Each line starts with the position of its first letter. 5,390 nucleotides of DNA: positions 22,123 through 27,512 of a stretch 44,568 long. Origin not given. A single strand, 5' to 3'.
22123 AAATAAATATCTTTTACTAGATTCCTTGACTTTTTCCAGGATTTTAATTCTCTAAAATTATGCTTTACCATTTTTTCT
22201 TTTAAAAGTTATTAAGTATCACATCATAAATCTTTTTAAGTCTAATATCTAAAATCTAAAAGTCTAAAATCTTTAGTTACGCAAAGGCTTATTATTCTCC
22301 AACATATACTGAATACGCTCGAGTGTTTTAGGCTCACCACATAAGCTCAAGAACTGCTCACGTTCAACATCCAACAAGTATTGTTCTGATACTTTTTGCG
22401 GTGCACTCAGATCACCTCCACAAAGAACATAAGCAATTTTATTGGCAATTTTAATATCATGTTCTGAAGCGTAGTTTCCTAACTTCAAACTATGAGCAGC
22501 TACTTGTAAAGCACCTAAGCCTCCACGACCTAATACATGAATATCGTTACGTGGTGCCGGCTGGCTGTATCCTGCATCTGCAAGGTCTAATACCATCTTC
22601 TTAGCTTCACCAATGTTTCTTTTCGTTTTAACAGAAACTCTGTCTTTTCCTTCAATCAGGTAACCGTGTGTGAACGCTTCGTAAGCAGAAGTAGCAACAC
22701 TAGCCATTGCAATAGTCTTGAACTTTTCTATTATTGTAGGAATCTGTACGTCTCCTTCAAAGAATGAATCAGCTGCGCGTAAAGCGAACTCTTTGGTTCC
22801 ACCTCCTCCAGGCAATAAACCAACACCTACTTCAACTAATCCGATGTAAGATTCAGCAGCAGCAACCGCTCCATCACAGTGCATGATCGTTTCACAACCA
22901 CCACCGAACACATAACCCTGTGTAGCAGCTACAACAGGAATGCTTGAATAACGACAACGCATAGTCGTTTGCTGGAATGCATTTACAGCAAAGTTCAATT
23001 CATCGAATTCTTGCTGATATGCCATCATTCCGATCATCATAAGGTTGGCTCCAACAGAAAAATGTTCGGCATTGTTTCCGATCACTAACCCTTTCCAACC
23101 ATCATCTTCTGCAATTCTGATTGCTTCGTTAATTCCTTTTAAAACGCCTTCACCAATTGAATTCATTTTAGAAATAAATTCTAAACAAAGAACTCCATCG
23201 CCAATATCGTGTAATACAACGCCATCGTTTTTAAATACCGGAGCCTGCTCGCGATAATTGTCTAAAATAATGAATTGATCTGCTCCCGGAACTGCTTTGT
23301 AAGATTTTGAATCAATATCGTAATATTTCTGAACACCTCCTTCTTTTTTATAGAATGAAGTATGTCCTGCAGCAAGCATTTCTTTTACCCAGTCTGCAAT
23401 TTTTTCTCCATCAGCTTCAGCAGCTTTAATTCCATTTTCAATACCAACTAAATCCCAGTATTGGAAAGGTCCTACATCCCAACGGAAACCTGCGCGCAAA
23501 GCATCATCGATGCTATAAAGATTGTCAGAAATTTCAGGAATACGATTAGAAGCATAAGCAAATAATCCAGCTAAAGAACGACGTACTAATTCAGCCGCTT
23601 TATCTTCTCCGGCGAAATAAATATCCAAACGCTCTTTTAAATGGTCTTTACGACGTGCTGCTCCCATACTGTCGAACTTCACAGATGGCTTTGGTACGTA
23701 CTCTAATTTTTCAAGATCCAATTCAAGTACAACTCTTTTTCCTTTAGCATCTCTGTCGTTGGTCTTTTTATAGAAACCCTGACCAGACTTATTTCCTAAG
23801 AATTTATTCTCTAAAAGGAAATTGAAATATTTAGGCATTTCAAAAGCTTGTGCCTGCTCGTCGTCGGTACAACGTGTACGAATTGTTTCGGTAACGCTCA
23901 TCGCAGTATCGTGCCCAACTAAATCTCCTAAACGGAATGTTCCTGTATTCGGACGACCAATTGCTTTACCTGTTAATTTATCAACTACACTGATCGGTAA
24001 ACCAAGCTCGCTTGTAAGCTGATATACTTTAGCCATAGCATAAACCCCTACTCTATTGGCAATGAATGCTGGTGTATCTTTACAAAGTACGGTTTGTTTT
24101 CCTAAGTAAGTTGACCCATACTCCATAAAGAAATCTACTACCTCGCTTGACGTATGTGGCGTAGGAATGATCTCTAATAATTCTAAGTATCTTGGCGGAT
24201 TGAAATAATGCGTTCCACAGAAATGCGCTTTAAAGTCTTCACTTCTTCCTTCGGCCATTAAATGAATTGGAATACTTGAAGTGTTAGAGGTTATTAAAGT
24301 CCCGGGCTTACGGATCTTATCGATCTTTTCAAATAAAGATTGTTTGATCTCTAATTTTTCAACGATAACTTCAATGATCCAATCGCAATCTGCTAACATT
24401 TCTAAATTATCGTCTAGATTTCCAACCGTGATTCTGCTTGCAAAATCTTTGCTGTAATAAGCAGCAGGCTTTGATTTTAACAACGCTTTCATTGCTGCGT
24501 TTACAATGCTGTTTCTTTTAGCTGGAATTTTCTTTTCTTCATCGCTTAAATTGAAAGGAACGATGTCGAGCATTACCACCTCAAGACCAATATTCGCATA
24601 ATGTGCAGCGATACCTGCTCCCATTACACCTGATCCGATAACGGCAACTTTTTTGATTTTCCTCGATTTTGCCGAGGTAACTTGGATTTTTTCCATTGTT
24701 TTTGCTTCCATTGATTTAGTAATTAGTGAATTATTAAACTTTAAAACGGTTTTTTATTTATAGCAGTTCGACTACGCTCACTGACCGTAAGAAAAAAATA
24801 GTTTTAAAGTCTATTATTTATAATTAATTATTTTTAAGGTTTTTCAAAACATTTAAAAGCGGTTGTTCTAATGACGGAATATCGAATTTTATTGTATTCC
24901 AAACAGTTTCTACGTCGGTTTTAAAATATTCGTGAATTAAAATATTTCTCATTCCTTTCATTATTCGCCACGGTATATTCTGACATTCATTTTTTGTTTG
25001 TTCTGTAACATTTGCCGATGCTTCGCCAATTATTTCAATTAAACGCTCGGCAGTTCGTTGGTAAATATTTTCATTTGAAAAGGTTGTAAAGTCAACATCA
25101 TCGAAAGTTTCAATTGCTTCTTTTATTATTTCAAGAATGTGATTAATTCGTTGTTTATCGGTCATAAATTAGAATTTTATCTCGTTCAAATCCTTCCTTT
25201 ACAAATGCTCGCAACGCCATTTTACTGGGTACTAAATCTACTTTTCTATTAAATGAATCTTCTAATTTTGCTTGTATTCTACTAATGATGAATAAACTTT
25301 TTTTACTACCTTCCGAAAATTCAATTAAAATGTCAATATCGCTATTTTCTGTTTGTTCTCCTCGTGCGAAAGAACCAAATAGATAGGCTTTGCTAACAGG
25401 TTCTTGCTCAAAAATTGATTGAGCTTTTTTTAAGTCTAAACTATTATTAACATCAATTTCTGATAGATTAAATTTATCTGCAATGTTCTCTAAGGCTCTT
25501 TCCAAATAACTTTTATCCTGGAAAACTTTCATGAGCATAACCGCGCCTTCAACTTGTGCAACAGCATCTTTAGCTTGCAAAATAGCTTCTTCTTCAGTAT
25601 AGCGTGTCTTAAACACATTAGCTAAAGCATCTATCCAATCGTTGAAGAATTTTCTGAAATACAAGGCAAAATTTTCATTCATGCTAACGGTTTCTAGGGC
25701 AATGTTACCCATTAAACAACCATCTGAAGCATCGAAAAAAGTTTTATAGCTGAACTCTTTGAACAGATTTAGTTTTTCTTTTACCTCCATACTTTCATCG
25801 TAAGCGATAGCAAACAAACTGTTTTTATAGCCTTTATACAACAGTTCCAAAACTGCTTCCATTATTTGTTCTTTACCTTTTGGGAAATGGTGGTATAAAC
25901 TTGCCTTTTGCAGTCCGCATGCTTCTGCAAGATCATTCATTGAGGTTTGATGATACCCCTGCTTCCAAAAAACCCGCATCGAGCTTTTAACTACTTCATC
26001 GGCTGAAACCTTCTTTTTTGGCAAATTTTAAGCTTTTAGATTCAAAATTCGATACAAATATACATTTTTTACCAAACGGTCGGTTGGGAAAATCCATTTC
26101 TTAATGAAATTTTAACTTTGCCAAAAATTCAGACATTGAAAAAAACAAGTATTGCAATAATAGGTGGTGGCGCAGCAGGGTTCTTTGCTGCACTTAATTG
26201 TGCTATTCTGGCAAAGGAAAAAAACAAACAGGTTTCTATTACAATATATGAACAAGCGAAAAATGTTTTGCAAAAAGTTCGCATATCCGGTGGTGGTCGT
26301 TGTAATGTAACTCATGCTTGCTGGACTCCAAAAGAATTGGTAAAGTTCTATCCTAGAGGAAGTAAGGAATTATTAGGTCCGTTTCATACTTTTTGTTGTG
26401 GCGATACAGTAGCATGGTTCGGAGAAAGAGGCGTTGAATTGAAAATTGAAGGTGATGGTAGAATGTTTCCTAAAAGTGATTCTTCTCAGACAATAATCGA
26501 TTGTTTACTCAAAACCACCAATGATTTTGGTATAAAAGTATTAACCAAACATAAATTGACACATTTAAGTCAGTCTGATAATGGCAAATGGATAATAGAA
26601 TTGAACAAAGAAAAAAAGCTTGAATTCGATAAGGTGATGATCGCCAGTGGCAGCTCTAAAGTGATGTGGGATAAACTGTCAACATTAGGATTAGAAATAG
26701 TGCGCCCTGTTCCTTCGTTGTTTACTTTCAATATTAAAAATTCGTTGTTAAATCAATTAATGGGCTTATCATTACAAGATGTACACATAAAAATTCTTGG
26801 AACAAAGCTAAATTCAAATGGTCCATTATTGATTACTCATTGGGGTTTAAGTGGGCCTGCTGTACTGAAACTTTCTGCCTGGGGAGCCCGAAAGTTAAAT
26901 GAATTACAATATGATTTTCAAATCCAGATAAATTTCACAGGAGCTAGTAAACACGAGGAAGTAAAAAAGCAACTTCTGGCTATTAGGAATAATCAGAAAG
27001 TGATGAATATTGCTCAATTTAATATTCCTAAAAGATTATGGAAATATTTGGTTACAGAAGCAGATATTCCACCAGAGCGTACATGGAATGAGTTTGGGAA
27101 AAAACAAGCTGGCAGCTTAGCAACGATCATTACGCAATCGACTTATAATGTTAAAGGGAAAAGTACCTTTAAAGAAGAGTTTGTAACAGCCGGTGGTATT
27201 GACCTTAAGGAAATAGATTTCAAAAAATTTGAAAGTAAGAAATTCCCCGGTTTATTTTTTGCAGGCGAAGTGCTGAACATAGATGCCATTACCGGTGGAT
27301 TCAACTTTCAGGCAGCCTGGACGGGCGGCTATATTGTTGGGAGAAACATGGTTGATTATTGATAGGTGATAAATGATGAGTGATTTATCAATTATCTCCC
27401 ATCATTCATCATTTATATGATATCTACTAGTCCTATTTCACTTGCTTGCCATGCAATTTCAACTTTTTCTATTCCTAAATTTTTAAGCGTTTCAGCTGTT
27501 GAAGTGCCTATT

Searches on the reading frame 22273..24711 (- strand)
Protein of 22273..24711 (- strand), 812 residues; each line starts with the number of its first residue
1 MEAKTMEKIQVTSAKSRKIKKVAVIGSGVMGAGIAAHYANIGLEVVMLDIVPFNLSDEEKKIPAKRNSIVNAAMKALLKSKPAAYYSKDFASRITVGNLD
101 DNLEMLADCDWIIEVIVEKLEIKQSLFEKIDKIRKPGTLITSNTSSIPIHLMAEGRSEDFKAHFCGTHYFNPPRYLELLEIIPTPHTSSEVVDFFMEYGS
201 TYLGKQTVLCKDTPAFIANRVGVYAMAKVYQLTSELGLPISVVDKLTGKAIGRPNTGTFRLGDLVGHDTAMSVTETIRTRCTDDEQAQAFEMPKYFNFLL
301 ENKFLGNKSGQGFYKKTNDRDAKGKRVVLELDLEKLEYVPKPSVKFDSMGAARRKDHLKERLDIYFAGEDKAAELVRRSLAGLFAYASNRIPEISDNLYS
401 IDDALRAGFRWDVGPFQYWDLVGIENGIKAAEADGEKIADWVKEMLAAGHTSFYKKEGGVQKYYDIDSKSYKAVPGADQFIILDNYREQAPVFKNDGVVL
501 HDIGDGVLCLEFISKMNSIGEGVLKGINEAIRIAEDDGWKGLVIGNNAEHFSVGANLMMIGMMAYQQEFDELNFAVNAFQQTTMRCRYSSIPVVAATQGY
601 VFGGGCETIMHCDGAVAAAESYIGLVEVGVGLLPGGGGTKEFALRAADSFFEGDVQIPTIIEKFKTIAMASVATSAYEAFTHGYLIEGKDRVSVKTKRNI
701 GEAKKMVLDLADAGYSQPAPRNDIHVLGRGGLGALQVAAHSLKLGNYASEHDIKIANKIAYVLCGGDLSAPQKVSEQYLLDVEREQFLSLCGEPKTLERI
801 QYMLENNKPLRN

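Call 34: search_protein_families(library=pfam, proteins=[window:22273-24711:-], max_evalue=0.001)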
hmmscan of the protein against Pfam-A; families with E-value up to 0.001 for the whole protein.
window:22273-24711:- (812 aa): 5 families
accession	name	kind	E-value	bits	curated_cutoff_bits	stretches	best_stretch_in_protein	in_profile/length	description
PF02737.24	3HCDH_N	-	2.6e-45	155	22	1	21-213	1-180/180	3-hydroxyacyl-CoA dehydrogenase, NAD binding domain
PF00725.27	3HCDH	-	6.2e-18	65.5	22.1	1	216-315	2-96/97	3-hydroxyacyl-CoA dehydrogenase, C-terminal domain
PF00378.25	ECH_1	-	5.8e-16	59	27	1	515-642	16-140/251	Enoyl-CoA hydratase/isomerase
PF16113.10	ECH_2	-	5.1e-08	33.2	27.2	1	508-639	4-136/335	Enoyl-CoA hydratase/isomerase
PF07992.20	Pyr_redox_2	-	0.00063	19.7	26.1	0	13-60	137-183/291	Pyridine nucleotide-disulphide oxidoreductase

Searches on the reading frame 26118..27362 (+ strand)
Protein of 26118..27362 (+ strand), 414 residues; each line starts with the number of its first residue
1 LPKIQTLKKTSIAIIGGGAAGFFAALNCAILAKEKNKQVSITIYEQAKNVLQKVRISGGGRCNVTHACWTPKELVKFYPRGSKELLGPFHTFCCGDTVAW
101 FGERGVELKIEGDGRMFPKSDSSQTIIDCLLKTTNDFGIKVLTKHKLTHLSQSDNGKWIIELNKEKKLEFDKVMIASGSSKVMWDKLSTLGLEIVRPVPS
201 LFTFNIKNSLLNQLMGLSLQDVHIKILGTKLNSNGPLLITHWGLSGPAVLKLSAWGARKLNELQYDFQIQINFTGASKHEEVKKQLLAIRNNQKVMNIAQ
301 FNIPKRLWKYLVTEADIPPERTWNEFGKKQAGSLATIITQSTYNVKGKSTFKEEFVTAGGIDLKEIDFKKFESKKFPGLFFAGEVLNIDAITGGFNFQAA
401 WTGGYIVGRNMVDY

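Call 34: search_protein_families(library=pfam, proteins=[window:26118-27362:+], max_evalue=0.001)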
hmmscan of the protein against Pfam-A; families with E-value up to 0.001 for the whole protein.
window:26118-27362:+ (414 aa): 4 families
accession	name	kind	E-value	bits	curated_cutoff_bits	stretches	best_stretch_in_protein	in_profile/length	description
PF03486.20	HI0933_like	-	9.9e-66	222.1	50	1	11-409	2-243/244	HI0933-like protein Rossmann domain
PF22780.1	HI0933_like_1st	-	2.2e-32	112.6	27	1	198-356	1-165/165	HI0933-like protein barrel and H2TH domain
PF07992.20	Pyr_redox_2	-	1.4e-06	28.4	26.1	1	11-181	2-111/291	Pyridine nucleotide-disulphide oxidoreductase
PF13454.12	NAD_binding_9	-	2e-05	25.1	21.8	1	13-179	1-154/155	FAD-NAD(P)-binding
